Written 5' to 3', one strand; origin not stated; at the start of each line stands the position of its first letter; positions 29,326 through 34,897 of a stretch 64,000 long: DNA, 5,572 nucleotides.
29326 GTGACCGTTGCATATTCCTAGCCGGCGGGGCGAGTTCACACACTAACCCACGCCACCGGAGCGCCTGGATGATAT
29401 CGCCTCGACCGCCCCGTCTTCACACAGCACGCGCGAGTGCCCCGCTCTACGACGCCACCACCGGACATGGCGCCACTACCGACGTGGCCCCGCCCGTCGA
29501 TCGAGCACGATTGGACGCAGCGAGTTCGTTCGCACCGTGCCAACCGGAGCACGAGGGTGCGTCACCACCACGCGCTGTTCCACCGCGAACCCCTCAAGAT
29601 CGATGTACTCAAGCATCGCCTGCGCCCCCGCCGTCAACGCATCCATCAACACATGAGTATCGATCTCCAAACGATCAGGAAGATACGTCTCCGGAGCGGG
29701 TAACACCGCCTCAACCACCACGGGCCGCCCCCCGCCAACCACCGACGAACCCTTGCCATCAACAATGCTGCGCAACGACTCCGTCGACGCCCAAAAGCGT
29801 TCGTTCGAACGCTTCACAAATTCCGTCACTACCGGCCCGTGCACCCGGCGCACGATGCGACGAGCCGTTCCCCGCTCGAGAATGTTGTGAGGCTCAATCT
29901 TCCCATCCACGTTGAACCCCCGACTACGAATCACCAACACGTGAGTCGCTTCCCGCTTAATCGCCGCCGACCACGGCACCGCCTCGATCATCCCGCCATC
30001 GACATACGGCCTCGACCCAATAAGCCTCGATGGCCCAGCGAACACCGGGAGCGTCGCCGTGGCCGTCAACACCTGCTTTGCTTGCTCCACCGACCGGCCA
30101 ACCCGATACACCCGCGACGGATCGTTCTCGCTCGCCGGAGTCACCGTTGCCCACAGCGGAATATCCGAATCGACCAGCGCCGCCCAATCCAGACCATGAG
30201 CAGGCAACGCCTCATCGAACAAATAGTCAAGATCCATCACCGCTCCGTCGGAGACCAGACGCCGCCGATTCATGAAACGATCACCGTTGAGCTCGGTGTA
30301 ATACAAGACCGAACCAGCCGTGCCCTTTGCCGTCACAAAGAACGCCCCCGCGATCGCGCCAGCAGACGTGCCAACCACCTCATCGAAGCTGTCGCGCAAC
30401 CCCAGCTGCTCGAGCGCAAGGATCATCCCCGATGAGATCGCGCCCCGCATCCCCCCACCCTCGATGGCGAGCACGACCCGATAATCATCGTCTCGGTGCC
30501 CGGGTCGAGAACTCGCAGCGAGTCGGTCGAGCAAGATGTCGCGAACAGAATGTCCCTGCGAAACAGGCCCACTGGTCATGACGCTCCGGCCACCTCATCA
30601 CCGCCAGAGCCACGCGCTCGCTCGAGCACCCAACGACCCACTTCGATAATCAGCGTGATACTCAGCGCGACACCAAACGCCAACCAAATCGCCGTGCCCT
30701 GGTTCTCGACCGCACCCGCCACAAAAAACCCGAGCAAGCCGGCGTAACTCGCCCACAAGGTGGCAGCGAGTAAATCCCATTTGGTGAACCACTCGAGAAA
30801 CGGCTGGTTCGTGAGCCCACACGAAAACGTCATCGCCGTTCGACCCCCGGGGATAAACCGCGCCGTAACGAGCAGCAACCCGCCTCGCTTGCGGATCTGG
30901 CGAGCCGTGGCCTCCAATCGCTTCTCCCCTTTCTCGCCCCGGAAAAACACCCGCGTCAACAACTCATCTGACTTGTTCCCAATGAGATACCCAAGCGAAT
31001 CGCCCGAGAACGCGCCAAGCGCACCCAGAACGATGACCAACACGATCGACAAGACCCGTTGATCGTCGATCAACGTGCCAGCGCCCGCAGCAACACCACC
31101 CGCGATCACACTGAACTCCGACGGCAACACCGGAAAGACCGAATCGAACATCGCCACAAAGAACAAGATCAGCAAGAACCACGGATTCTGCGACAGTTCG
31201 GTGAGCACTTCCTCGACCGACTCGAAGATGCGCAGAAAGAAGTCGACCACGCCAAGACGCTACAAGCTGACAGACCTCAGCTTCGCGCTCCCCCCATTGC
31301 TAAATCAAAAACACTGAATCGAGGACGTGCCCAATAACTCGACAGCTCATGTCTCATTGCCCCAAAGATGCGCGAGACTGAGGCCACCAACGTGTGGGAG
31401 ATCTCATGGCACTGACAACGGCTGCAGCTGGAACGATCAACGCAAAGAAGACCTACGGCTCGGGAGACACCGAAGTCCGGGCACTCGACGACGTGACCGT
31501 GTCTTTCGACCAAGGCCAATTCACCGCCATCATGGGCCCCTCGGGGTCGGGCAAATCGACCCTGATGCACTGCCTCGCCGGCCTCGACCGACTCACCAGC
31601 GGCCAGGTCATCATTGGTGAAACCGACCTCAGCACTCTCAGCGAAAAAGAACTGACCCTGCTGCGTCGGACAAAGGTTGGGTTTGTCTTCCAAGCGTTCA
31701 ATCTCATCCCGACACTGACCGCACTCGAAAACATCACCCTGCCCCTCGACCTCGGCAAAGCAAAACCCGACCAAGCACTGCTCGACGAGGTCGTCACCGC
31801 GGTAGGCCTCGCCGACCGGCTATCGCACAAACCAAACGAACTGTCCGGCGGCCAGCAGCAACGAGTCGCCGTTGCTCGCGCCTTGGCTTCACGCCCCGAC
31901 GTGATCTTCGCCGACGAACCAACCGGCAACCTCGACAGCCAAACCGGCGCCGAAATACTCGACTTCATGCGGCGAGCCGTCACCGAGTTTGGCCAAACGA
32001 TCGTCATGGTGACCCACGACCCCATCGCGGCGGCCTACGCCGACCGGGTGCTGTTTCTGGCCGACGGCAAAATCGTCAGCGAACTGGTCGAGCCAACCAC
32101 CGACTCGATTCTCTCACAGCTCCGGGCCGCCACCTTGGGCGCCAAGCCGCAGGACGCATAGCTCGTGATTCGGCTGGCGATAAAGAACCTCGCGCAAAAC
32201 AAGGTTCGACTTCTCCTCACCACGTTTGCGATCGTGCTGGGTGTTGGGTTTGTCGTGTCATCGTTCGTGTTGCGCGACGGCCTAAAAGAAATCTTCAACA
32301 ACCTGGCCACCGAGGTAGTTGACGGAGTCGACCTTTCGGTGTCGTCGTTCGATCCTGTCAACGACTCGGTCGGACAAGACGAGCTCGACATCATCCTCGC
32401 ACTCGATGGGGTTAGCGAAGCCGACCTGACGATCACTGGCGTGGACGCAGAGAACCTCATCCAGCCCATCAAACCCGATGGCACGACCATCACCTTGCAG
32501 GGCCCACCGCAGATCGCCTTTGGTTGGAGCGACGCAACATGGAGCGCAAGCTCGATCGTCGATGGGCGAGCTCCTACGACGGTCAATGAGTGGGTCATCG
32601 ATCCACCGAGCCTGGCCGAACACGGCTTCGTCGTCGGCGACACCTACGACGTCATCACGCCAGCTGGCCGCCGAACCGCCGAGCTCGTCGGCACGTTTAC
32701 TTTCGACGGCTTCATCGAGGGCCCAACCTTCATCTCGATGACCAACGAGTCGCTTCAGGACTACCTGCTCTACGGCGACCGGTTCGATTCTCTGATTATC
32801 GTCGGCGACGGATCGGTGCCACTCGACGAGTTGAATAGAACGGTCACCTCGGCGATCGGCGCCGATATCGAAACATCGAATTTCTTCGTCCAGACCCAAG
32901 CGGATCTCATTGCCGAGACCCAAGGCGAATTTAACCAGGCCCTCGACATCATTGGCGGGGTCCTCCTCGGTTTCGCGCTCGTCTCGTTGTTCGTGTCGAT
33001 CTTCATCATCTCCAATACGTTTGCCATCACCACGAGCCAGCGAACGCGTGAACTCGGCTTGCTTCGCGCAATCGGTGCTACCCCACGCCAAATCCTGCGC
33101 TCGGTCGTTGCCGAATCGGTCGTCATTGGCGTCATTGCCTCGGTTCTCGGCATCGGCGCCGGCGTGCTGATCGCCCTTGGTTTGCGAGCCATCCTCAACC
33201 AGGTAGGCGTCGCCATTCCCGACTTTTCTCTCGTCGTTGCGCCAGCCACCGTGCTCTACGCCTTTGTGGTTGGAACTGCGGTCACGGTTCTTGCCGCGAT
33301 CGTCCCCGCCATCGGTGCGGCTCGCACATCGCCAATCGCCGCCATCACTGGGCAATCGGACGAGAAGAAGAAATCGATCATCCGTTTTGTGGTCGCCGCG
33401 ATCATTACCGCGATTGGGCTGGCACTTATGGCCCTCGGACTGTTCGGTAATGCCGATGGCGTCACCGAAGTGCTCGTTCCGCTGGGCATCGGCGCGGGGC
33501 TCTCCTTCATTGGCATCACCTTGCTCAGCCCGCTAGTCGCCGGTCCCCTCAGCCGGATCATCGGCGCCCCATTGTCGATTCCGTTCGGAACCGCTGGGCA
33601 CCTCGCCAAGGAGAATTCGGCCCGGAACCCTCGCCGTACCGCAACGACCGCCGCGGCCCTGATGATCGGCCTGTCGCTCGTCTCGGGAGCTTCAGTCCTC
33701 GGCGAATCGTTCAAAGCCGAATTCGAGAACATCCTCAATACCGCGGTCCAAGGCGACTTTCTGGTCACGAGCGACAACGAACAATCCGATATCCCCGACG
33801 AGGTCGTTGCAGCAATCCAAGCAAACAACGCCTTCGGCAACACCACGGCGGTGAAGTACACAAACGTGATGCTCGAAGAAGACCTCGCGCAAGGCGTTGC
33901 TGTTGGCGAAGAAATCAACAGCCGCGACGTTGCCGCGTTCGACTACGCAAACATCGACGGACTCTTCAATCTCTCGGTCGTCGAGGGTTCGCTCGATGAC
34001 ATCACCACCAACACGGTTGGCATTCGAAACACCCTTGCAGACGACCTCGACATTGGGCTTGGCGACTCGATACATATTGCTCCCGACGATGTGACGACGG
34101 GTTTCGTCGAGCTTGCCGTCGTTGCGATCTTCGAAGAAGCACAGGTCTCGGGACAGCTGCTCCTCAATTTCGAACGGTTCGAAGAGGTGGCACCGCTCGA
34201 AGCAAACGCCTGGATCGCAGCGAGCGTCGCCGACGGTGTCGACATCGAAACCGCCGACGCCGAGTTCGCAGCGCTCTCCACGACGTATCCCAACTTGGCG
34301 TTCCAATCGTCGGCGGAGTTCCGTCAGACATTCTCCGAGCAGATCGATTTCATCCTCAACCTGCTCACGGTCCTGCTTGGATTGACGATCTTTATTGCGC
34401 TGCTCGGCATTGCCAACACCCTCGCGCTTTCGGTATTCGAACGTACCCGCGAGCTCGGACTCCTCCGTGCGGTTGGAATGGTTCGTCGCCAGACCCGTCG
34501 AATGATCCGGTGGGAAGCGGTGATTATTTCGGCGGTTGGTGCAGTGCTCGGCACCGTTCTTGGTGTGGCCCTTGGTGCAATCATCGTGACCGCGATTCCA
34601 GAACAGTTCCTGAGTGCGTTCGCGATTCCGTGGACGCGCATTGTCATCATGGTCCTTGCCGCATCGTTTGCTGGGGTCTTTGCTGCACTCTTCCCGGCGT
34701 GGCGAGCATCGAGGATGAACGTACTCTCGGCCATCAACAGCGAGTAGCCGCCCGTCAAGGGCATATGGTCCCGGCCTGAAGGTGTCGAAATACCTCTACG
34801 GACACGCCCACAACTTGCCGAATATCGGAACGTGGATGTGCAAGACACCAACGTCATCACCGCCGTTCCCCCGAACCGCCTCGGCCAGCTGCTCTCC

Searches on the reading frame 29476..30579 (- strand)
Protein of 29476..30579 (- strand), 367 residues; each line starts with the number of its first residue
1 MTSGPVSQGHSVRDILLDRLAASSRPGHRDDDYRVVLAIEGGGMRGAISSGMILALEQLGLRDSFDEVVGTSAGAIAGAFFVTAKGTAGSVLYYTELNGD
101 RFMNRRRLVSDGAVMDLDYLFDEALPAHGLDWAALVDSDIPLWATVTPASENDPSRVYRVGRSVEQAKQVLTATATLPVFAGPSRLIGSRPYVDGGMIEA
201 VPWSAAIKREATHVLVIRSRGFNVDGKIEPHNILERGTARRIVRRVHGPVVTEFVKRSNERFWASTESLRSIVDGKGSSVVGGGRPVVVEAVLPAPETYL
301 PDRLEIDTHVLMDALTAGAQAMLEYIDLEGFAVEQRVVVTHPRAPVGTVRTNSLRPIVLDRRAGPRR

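Call 20: search_protein_families(library=pfam, proteins=[window:29476-30579:-], max_evalue=0.001)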
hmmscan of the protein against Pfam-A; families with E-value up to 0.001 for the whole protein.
window:29476-30579:- (367 aa): 1 family
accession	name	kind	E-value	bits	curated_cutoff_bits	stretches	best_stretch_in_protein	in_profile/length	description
PF01734.28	Patatin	-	6.7e-19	69.3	27.7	1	37-207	1-191/191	Patatin-like phospholipase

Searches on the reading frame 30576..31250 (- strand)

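Call 20: search_protein_families(library=pfam, proteins=[window:30576-31250:-], max_evalue=0.001)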
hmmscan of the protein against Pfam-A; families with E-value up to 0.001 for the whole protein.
window:30576-31250:- (224 aa): 1 family
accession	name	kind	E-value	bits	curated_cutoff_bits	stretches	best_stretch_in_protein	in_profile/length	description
PF09335.16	VTT_dom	-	1.1e-15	58.7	33.9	1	42-170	1-117/123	VTT domain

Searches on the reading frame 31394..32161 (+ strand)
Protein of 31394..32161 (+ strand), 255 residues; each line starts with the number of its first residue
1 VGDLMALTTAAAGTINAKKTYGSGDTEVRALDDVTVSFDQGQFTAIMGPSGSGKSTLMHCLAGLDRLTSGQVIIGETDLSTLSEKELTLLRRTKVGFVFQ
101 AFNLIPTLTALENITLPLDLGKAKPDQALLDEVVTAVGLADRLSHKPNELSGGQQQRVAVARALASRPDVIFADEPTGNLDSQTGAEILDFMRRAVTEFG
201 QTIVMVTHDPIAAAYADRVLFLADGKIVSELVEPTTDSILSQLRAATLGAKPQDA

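Call 20: search_protein_families(library=pfam, proteins=[window:31394-32161:+], max_evalue=0.001)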
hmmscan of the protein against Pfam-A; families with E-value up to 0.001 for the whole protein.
window:31394-32161:+ (255 aa): 7 families
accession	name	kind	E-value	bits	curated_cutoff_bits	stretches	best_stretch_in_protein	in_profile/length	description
PF00005.33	ABC_tran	-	3e-33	115.8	25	1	31-177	1-136/137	ABC transporter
PF13304.12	AAA_21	-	7.4e-07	30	27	0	43-66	1-24/304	AAA domain, putative AbiEii toxin, Type IV TA system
PF02463.25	SMC_N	-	3.6e-06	27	40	1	33-209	17-199/220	RecF/RecN/SMC N terminal domain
PF13555.12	AAA_29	-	2e-05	24.7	27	1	32-58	13-39/61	P-loop containing region of AAA domain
PF13476.12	AAA_23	-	5.9e-05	24.2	27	1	28-62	7-40/201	AAA domain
PF13191.12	AAA_16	-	0.00035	21.6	32.6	1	27-175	8-140/167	AAA ATPase domain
PF03193.22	RsgA_GTPase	-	0.00061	20.1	30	0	29-71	95-136/174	RsgA GTPase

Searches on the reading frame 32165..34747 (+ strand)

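Call 20: search_protein_families(library=pfam, proteins=[window:32165-34747:+], max_evalue=0.001)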
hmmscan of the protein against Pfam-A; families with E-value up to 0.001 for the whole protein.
window:32165-34747:+ (860 aa): 2 families
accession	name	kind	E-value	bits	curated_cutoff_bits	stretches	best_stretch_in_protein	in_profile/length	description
PF02687.27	FtsX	-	1.6e-36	125.4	25.5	2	736-853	2-120/120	FtsX-like permease C-terminal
PF12704.14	MacB_PCD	-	5.6e-09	37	27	1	492-703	1-206/207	MacB-like periplasmic core domain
